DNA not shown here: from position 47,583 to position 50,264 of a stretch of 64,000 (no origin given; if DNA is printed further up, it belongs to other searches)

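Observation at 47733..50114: Molybdopterin oxidoreductase with an internal two-cluster ferredoxin domain inserted before the C-terminal MGD-binding barrel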

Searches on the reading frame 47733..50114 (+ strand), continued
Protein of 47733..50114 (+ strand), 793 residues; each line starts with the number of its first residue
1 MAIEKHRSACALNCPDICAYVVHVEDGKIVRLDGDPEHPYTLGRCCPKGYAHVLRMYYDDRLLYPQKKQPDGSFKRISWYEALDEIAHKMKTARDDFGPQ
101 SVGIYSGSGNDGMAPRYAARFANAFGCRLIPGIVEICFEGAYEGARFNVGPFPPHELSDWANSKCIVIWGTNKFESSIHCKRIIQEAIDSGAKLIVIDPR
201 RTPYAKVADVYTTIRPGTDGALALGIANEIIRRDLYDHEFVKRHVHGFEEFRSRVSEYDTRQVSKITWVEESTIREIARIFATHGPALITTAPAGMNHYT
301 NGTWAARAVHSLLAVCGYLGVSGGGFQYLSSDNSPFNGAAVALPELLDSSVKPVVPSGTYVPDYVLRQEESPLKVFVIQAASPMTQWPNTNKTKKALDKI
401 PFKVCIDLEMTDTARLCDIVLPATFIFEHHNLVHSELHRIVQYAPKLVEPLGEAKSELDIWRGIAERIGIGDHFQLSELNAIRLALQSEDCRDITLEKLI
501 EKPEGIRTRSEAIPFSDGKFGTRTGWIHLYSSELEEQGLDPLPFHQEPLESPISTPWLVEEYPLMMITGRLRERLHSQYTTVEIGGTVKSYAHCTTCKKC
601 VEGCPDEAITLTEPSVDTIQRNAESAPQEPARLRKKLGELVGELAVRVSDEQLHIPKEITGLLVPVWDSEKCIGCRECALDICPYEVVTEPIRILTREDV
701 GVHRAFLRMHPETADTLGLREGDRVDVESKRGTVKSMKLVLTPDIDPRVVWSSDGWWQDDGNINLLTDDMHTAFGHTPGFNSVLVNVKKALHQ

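Call 79: search_protein_families(library=pfam, proteins=[P0154, P0169], max_evalue=0.0001)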
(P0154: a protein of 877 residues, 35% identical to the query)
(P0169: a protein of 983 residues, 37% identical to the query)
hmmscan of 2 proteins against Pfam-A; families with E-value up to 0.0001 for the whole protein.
P0154 (877 aa): 10 families
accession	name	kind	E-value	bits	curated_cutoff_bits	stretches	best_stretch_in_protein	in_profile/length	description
PF00384.28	Molybdopterin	-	4.4e-43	148.1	24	1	42-440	1-352/353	Molybdopterin oxidoreductase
PF13247.11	Fer4_11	-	1.2e-23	83.6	26.2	1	745-837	4-98/100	4Fe-4S dicluster domain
PF01568.27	Molydop_binding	-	1.1e-20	74.2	26.8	1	536-642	1-109/110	Molydopterin dinucleotide binding domain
PF00037.32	Fer4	-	9.9e-12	44.6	21.1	1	779-798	4-23/24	4Fe-4S binding domain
PF12838.12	Fer4_7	-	1.2e-10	42.1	27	1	751-797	2-52/52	4Fe-4S dicluster domain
PF13187.11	Fer4_9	-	1.5e-10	41.3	27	1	782-833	1-51/52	4Fe-4S dicluster domain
PF12837.12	Fer4_6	-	2.3e-09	37.2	25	1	780-798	6-24/24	4Fe-4S binding domain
PF12797.12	Fer4_2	-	4.7e-08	32.9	24.5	1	775-795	2-22/22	4Fe-4S binding domain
PF04879.21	Molybdop_Fe4S4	-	5.3e-08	33.2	22.7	1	2-38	18-54/55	Molybdopterin oxidoreductase Fe4S4 domain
PF13237.11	Fer4_10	-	4.8e-07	30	25.5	1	749-794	7-53/53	4Fe-4S dicluster domain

P0169 (983 aa): 9 families
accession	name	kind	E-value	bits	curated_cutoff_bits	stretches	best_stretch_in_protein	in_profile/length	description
PF00384.28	Molybdopterin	-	4.5e-41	141.5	24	1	279-764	1-353/353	Molybdopterin oxidoreductase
PF13247.11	Fer4_11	-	4.3e-26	91.5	26.2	1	54-147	4-99/100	4Fe-4S dicluster domain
PF01568.27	Molydop_binding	-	1.3e-22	80.4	26.8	1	862-975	5-108/110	Molydopterin dinucleotide binding domain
PF04879.21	Molybdop_Fe4S4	-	1.9e-15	57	22.7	1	223-276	2-55/55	Molybdopterin oxidoreductase Fe4S4 domain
PF00037.32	Fer4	-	8.4e-06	25.8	21.1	0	85-106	1-22/24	4Fe-4S binding domain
PF12838.12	Fer4_7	-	5e-05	24.1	27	1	60-105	2-51/52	4Fe-4S dicluster domain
PF12797.12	Fer4_2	-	6.1e-05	23.2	24.5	0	84-104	2-22/22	4Fe-4S binding domain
PF13187.11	Fer4_9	-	7e-05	23.2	27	1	60-105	2-50/52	4Fe-4S dicluster domain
PF14697.11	Fer4_21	-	7.2e-05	23.3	35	1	58-109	6-59/59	4Fe-4S dicluster domain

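Call 83: find_encoding_contigs(protein=P0001, flank=6000, max_places=1)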
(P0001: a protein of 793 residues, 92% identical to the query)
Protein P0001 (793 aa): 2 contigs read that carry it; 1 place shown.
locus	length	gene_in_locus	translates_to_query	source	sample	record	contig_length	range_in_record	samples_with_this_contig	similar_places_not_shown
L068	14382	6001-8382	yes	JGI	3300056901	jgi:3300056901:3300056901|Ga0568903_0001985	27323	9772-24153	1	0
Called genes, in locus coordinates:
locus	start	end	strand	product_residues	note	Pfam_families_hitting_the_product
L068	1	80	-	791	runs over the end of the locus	PF00496:SBP_bac_5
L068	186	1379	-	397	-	PF13229:Beta_helix, PF05048:NosD, PF13229:Beta_helix (weak)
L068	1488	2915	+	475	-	PF03486:HI0933_like (faint), PF07992:Pyr_redox_2, PF13738:Pyr_redox_3, PF00070:Pyr_redox, PF02852:Pyr_redox_dim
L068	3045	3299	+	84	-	-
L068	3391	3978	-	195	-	PF01923:Cob_adeno_trans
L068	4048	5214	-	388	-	PF14399:BtrH_N, PF16169:DUF4872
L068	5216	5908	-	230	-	PF03551:PadR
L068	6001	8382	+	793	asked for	PF04879:Molybdop_Fe4S4, PF00384:Molybdopterin, PF01568:Molydop_binding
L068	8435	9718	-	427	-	PF00939:Na_sulph_symp (faint), PF03600:CitMHS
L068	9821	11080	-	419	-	PF07690:MFS_1 (weak)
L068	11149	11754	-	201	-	PF06197:DUF998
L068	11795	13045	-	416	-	PF02518:HATPase_c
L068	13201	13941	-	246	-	PF09847:12TM_1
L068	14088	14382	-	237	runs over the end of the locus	-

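Call 85: search_protein_families(library=ncbifam, proteins=[L068:8435-9718:-, L007:8369-9646:-, L009:8369-8902:-], max_evalue=0.00001)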
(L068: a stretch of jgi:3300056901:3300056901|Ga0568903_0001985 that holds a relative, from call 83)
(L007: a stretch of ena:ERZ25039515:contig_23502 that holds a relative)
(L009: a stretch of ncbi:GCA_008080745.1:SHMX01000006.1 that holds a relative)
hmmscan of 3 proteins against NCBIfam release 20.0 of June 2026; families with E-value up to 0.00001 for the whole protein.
L068:8435-9718:- (427 aa): 5 families
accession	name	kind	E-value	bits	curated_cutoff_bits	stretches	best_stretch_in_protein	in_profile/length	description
NF040989.1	MamN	equivalog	1.2e-26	93.5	500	1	5-372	3-372/437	magnetosome biogenesis transporter MamN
TIGR00785.1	dass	subfamily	1.1e-18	67.2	198.6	2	7-368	12-390/444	DASS family sodium-coupled anion symporter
NF011980.0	PRK15445.1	subfamily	1.2e-13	50.8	457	1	9-421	6-423/430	arsenical efflux pump membrane protein ArsB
NF033877.0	arsB_Sta_pI258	exception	4.7e-09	35.9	760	1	7-415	4-418/429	arsenite efflux transporter membrane subunit ArsB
TIGR00935.1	2a45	subfamily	6.5e-09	35.5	415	1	9-414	4-415/426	arsenite/antimonite efflux transporter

L007:8369-9646:- (425 aa): 5 families
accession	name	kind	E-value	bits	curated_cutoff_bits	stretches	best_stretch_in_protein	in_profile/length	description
NF040989.1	MamN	equivalog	6.5e-27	94.3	500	1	4-349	2-350/437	magnetosome biogenesis transporter MamN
TIGR00785.1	dass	subfamily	8.1e-16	57.7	198.6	1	7-349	12-374/444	DASS family sodium-coupled anion symporter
NF011980.0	PRK15445.1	subfamily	4.9e-15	55.5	457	1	6-421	3-426/430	arsenical efflux pump membrane protein ArsB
NF033877.0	arsB_Sta_pI258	exception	1.8e-10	40.6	760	1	6-420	3-425/429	arsenite efflux transporter membrane subunit ArsB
TIGR00935.1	2a45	subfamily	5.1e-09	35.8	415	1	7-418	2-421/426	arsenite/antimonite efflux transporter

L009:8369-8902:- (177 aa): 0 families
